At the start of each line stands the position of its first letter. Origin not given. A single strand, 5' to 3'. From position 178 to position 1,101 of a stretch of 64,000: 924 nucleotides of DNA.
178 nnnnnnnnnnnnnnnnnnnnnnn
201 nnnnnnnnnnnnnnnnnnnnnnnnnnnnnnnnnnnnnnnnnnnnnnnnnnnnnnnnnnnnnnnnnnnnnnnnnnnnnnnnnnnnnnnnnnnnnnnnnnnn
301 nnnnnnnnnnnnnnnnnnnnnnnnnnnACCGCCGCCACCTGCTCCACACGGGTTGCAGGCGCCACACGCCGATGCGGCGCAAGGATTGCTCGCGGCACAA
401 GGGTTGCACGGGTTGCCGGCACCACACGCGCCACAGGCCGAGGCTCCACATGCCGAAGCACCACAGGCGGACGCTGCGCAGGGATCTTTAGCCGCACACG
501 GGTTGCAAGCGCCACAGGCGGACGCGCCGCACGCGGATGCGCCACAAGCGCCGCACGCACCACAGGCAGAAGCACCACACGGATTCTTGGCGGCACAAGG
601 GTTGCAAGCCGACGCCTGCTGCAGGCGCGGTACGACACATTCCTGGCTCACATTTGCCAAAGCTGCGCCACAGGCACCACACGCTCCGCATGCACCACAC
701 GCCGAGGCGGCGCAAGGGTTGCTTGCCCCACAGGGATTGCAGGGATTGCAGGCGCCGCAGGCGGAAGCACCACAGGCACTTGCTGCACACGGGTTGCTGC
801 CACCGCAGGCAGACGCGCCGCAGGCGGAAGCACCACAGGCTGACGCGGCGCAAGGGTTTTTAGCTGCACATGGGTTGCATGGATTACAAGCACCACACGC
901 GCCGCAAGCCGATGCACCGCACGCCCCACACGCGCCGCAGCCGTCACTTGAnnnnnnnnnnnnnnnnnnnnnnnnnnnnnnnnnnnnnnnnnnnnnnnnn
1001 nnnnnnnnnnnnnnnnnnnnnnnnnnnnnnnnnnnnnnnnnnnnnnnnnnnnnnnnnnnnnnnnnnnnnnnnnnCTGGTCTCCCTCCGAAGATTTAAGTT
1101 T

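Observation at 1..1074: Large ORF missing from the ORF track: cysteine ladder fused to a globular C-terminal domain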

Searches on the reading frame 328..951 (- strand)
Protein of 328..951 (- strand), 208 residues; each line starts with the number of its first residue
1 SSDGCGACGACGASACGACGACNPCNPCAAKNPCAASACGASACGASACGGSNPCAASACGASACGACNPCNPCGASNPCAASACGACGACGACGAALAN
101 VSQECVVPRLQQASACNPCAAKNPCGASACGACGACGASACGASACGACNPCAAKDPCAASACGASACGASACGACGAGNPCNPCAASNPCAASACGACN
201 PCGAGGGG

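Call 26: find_homologous_proteins(query=window:328-951:-, max_evalue=0.001)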
Query seq(208 aa) (208 aa): 133 proteins with E <= 0.001 among 8000 candidates; the best 120 are listed.
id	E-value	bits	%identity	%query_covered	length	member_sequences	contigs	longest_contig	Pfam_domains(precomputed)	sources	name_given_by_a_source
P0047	1.2e-13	69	46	86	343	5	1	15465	PF16694.11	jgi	-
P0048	9.9e-13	66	46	55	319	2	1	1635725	PF21342.3,PF03150.20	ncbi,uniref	ncbi:c-type cytochrome [Zobellella aerophila]|uniref:Cytochrome c domain-containing protein n=1 Tax=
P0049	1.7e-12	65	50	52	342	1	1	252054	PF21342.3,PF03150.20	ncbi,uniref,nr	ncbi:hypothetical protein [Motiliproteus coralliicola]|uniref:hypothetical protein n=1 Tax=Motilipro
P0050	2.4e-11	62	46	74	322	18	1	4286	PF16694.11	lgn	-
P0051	8.1e-11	60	47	86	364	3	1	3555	-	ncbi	-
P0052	1.0e-10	60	31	95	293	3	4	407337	PF21342.3,PF03150.20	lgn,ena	-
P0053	3.9e-10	58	45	92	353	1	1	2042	PF16694.11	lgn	-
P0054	8.4e-10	57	44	80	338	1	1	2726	PF16694.11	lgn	-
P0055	8.7e-10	57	31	90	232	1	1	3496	-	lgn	-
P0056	9.7e-10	56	48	64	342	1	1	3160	PF16694.11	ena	-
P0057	2.7e-9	55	38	98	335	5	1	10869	PF16694.11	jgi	-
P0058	3.7e-9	55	45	97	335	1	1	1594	PF16694.11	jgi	-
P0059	7.4e-9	54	47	73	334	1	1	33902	PF16694.11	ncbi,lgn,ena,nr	ncbi:MAG: hypothetical protein COB93_06240 [Sneathiella sp.]|nr:MAG: hypothetical protein COB93_0624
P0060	8.2e-9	53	45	92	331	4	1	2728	PF16694.11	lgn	-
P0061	8.2e-9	53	48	59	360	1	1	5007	PF16694.11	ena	-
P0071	1.2e-7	50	34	94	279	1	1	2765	PF21342.3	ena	-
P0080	3.1e-7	48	50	46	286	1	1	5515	PF16694.11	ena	-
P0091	1.1e-6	46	29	96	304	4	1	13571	PF21342.3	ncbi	-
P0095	1.3e-6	46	33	88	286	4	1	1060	PF21342.3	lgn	-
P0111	7.6e-6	44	40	81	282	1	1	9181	PF21342.3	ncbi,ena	-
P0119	2.4e-5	42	49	43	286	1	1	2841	PF21342.3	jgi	jgi:hypothetical protein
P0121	2.6e-5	42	44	60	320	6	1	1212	PF21342.3,PF03150.20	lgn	-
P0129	4.3e-5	41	39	89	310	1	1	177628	PF21342.3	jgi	-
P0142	9.3e-5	40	39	80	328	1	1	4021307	PF16694.11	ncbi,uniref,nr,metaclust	ncbi:cytochrome P460 family protein [Magnetospira sp. QH-2]|uniref:cytochrome P460 family protein n=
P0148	1.2e-4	40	37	83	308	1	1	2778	PF21342.3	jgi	-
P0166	4.4e-4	38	55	22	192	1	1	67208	-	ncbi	ncbi:MAG: hypothetical protein ACE5IQ_03500 [Candidatus Methylomirabilales bacterium]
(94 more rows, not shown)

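Call 46: find_encoding_contigs(protein=P0048, flank=8000, max_places=2)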
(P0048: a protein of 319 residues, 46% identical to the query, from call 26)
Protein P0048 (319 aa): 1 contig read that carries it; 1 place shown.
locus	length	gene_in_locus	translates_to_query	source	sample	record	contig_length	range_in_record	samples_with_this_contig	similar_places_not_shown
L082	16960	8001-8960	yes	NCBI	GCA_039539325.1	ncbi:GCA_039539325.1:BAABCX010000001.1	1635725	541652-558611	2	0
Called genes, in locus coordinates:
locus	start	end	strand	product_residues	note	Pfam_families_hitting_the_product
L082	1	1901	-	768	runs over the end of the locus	PF01590:GAF (faint), PF13185:GAF_2, PF00989:PAS, PF08448:PAS_4, PF13188:PAS_8 (faint), PF13426:PAS_9, PF00990:GGDEF, PF00563:EAL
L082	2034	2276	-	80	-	-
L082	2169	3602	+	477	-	PF21085:CusS, PF00672:HAMP (weak), PF00512:HisKA, PF02518:HATPase_c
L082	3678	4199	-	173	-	PF13473:Cupredoxin_1, PF00127:Copper-bind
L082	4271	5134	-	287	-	PF05275:CopB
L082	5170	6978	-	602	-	PF07732:Cu-oxidase_3, PF00394:Cu-oxidase, PF07731:Cu-oxidase_2, PF07732:Cu-oxidase_3 (weak)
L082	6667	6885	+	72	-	-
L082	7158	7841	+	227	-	PF00072:Response_reg, PF00486:Trans_reg_C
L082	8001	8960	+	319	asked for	PF03150:CCP_MauG (weak), PF21342:SoxA-TsdA_cyt-c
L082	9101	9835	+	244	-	PF22308:DUF6969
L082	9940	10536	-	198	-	PF02798:GST_N, PF13417:GST_N_3, PF13409:GST_N_2, PF00043:GST_C, PF14497:GST_C_3 (weak), PF13410:GST_C_2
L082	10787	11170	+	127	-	PF00578:AhpC-TSA (weak), PF00085:Thioredoxin, PF13899:Thioredoxin_7 (weak), PF13098:Thioredoxin_2 (weak)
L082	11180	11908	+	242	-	PF02683:DsbD_TM, PF13386:DsbD_2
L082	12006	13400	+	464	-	-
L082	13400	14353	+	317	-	-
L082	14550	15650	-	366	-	PF07992:Pyr_redox_2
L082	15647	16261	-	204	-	PF09837:DUF2064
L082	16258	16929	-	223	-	PF00535:Glycos_transf_2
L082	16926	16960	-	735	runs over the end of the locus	PF09335:VTT_dom, PF01134:GIDA, PF01262:AlaDh_PNT_C (faint), PF07992:Pyr_redox_2, PF13434:Lys_Orn_oxgnase (weak), PF13738:Pyr_redox_3 (weak), PF00070:Pyr_redox, PF02852:Pyr_redox_dim, +3 more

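Call 47: find_encoding_contigs(protein=P0049, flank=8000, max_places=2)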
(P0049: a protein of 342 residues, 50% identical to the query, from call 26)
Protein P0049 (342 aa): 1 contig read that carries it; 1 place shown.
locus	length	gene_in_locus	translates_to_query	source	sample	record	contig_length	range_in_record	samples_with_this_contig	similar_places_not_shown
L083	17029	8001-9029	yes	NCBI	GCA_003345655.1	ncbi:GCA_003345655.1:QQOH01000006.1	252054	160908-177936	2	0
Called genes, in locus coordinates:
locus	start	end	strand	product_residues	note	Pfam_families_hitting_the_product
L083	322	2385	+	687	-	PF00989:PAS (weak), PF00990:GGDEF, PF00563:EAL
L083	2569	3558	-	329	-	PF00491:Arginase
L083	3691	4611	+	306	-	PF00126:HTH_1, PF03466:LysR_substrate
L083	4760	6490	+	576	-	PF03485:Arg_tRNA_synt_N, PF00750:tRNA-synt_1d, PF05746:DALR_1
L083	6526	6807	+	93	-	-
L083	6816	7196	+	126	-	PF04892:VanZ-LLP1 (weak)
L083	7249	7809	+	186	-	PF00578:AhpC-TSA, PF08534:Redoxin, PF00085:Thioredoxin (weak), PF13098:Thioredoxin_2 (weak), PF13905:Thioredoxin_8 (weak)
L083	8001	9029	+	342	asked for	PF03150:CCP_MauG (faint), PF21342:SoxA-TsdA_cyt-c (weak)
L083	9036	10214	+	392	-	PF14522:Cytochrome_C7 (faint), PF22113:Mtrc-MtrF_II-IV_dom (faint), PF13435:Cytochrome_C554 (weak)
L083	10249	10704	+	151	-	-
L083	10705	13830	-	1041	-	PF00873:ACR_tran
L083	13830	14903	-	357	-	PF25973:BSH_CzcB (weak)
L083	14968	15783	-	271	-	-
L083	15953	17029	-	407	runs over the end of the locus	PF00009:GTP_EFTU, PF03144:GTP_EFTU_D2, PF03143:GTP_EFTU_D3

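Call 48: find_encoding_contigs(protein=P0052, flank=8000, max_places=2)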
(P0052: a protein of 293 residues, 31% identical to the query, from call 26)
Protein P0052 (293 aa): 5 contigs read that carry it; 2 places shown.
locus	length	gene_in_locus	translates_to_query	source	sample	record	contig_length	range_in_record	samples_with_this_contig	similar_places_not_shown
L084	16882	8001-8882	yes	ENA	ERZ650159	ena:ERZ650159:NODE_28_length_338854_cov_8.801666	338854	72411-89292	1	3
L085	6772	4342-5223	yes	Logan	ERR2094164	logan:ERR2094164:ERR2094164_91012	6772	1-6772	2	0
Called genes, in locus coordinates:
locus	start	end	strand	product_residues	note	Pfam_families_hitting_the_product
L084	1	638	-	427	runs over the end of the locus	PF01979:Amidohydro_1, PF12890:DHOase, PF07969:Amidohydro_3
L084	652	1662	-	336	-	PF02729:OTCace_N, PF00185:OTCace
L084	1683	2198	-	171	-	PF00156:Pribosyltran, PF14681:UPRTase (faint)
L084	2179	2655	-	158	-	PF03652:RuvX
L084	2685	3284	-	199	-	PF02622:DUF179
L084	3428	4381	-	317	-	PF13103:TonB_2 (weak), PF03544:TonB_C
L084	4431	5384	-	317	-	PF02951:GSH-S_N, PF02955:GSH-S_ATP, PF08443:RimK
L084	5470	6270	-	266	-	PF20260:PUA_4, PF04452:Methyltrans_RNA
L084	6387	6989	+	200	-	PF04542:Sigma70_r2, PF08281:Sigma70_r4_2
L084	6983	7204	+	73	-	PF13490:zf-HC2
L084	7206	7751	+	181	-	PF00578:AhpC-TSA, PF08534:Redoxin, PF00085:Thioredoxin (weak), PF13905:Thioredoxin_8 (weak)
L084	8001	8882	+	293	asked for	PF03150:CCP_MauG (weak), PF21342:SoxA-TsdA_cyt-c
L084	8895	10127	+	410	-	PF14522:Cytochrome_C7 (faint), PF14537:Cytochrom_c3_2 (faint), PF22113:Mtrc-MtrF_II-IV_dom (faint), PF13435:Cytochrome_C554 (weak)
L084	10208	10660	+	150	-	-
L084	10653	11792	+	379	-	PF04143:Sulf_transp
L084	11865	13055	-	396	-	PF00438:S-AdoMet_synt_N, PF02772:S-AdoMet_synt_M, PF02773:S-AdoMet_synt_C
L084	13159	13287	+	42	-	-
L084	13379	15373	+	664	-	PF00456:Transketolase_N, PF13292:DXP_synthase_N (faint), PF02779:Transket_pyr, PF22613:Transketolase_C_1, PF02780:Transketolase_C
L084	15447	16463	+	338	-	PF00044:Gp_dh_N, PF02800:Gp_dh_C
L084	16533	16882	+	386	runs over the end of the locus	PF00162:PGK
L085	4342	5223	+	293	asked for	PF03150:CCP_MauG (weak), PF21342:SoxA-TsdA_cyt-c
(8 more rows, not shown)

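Call 49: find_encoding_contigs(protein=P0166, flank=8000, max_places=2)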
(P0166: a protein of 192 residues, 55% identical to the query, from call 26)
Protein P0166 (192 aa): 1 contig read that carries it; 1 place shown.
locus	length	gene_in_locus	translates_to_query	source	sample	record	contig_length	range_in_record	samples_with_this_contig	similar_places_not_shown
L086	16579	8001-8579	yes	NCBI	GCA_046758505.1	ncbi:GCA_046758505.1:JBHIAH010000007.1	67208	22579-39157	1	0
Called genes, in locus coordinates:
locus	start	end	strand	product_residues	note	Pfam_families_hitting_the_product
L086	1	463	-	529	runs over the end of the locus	PF00512:HisKA, PF02518:HATPase_c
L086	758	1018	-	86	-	-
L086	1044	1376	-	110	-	PF00578:AhpC-TSA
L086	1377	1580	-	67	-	-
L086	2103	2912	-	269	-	PF02683:DsbD_TM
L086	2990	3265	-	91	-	-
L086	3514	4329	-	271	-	PF13490:zf-HC2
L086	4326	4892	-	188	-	PF04542:Sigma70_r2, PF08281:Sigma70_r4_2, PF04545:Sigma70_r4 (weak)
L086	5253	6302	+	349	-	-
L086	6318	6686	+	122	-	-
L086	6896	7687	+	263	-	PF13442:Cytochrome_CBB3, PF00034:Cytochrom_C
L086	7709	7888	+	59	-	-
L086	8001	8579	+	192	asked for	-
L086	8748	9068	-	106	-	-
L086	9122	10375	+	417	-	PF13435:Cytochrome_C554 (weak), PF14537:Cytochrom_c3_2 (faint), PF22113:Mtrc-MtrF_II-IV_dom (weak)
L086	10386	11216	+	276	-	PF03781:FGE-sulfatase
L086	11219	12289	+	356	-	-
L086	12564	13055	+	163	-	-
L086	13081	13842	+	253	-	PF09335:VTT_dom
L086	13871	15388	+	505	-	PF01134:GIDA (faint), PF07992:Pyr_redox_2, PF12831:FAD_oxidored (faint), PF00070:Pyr_redox, PF02852:Pyr_redox_dim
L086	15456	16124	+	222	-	PF09837:DUF2064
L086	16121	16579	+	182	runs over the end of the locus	PF28549:NDPSase_N, PF00293:NUDIX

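Call 55: find_encoding_contigs(protein=P0142, flank=8000, max_places=2)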
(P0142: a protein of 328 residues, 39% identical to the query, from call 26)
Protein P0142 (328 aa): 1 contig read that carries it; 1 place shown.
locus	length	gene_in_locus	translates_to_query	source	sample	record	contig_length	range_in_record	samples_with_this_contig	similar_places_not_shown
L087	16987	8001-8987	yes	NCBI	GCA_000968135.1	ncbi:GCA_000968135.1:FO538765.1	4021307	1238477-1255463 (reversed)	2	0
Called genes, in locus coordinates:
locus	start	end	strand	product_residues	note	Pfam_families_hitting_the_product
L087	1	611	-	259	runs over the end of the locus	-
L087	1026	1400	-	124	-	-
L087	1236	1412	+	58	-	-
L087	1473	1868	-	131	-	PF18593:CdiI_2 (weak)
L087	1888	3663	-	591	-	PF18431:RNAse_A_bac (weak)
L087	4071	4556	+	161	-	-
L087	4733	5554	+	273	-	PF13340:DUF4096, PF01609:DDE_Tnp_1, PF13586:DDE_Tnp_1_2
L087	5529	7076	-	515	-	PF05838:Glyco_hydro_108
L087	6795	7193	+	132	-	-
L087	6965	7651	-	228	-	-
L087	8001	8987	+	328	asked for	PF16694:Cytochrome_P460 (weak)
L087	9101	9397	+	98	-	-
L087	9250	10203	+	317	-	PF22308:DUF6969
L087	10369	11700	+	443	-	PF00919:UPF0004, PF04055:Radical_SAM, PF18693:TRAM_2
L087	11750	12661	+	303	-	PF12974:Phosphonate-bd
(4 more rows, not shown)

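Call 64: find_encoding_contigs(protein=P0129, flank=8000, max_places=2)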
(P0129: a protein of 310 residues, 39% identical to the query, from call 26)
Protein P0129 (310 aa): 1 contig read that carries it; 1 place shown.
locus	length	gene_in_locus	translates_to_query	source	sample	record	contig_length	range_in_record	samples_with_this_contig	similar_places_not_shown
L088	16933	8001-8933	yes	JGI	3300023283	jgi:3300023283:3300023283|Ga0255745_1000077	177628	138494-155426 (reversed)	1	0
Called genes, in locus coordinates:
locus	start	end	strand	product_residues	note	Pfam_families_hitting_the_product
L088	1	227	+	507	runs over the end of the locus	PF00361:Proton_antipo_M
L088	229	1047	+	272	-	PF10502:Peptidase_S26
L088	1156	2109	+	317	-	PF11376:DUF3179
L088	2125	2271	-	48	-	PF00127:Copper-bind (weak), PF07731:Cu-oxidase_2 (weak)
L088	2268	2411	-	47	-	-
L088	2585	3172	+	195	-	PF04542:Sigma70_r2, PF08281:Sigma70_r4_2, PF04545:Sigma70_r4 (weak)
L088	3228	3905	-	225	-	PF06532:NrsF (weak)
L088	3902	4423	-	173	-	PF07638:Sigma70_ECF (weak), PF04542:Sigma70_r2, PF08281:Sigma70_r4_2, PF04545:Sigma70_r4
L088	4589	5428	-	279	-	PF02683:DsbD_TM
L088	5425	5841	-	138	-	PF13899:Thioredoxin_7 (weak), PF00085:Thioredoxin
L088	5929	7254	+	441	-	PF14522:Cytochrome_C7 (faint), PF22113:Mtrc-MtrF_II-IV_dom (faint), PF13435:Cytochrome_C554 (weak), PF00130:C1_1 (faint)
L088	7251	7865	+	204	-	-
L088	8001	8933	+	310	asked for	PF21342:SoxA-TsdA_cyt-c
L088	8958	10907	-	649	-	PF00009:GTP_EFTU, PF03144:GTP_EFTU_D2, PF25461:Beta-barrel_SelB (faint), PF09106:WHD_2nd_SelB, PF09107:WHD_3rd_SelB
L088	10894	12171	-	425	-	PF02403:Seryl_tRNA_N, PF00587:tRNA-synt_2b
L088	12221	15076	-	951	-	PF01564:Spermine_synth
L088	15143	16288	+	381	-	PF00890:FAD_binding_2 (weak), PF01266:DAO, PF12831:FAD_oxidored (weak), PF13450:NAD_binding_8 (weak)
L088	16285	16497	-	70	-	-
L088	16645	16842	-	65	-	PF06902:Fer4_19, PF13459:Fer4_15, PF13370:Fer4_13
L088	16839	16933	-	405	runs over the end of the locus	PF00067:p450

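Call 65: find_encoding_contigs(protein=P0091, flank=8000, max_places=2)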
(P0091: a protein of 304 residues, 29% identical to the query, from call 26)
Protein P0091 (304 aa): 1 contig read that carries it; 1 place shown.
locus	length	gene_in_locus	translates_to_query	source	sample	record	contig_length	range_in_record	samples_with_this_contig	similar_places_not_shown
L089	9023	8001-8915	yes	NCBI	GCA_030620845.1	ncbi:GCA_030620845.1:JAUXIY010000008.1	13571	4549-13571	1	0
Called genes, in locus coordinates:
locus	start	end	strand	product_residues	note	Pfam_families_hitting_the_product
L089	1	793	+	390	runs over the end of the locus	PF05762:VWA_CoxE (weak)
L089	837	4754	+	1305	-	PF00270:DEAD (weak), PF13401:AAA_22 (weak), PF00271:Helicase_C, PF04408:WHD_HA2 (weak), PF21010:HA2_C, PF07717:OB_NTP_bind, PF11898:DUF3418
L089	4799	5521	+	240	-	PF04333:MlaA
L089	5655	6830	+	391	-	PF00072:Response_reg, PF07228:SpoIIE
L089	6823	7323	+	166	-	PF01740:STAS (weak), PF13466:STAS_2 (weak)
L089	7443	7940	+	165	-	PF13899:Thioredoxin_7, PF00085:Thioredoxin, PF13098:Thioredoxin_2 (weak), PF08534:Redoxin (weak)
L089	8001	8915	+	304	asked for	PF21342:SoxA-TsdA_cyt-c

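Call 66: predict_structure(alignment_id=A2)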
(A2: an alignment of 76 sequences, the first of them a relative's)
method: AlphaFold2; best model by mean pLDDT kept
length: 286 residues; sequences in the alignment: 76
mean_pLDDT: 74.2   pTM: 0.68
mean pLDDT of the five models: 74.2, 72.7, 72.7, 72.6, 72.2
residues with pLDDT >= 90: 144; 70-90: 31; 50-70: 23; < 50: 88
segments of 3 or more residues with pLDDT < 50: 9-77, 103-106, 108-116
pLDDT, mean of each block of 10 residues (from residue 1): 48 44 39 42 37 37 40 44 60 83 48 48 93 97 98 98 94 94 93 92 97 95 97 94 97 95 84 82 91
secondary structure, 60 per line:
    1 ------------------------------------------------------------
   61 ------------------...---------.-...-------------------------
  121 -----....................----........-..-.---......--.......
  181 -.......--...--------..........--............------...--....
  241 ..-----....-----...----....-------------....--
elements in order: H126-145 H150-157 E166-168 E174-180 H182-188 E202-211 E214-225 E237-242 E248-251 H264-267

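Call 68: search_protein_families(library=pfam, proteins=[L084:10208-10660:+, L086:12564-13055:+, L088:7251-7865:+], max_evalue=1)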
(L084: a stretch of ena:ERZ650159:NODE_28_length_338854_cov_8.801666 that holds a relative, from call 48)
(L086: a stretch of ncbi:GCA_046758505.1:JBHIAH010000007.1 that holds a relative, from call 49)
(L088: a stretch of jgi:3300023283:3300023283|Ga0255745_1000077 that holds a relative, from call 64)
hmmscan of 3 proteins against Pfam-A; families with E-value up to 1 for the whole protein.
L084:10208-10660:+ (150 aa): 1 family
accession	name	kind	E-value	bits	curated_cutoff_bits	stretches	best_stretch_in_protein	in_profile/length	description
PF13473.12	Cupredoxin_1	-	0.11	13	27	1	116-148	71-104/104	Cupredoxin-like domain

L086:12564-13055:+ (163 aa): 0 families

L088:7251-7865:+ (204 aa): 0 families
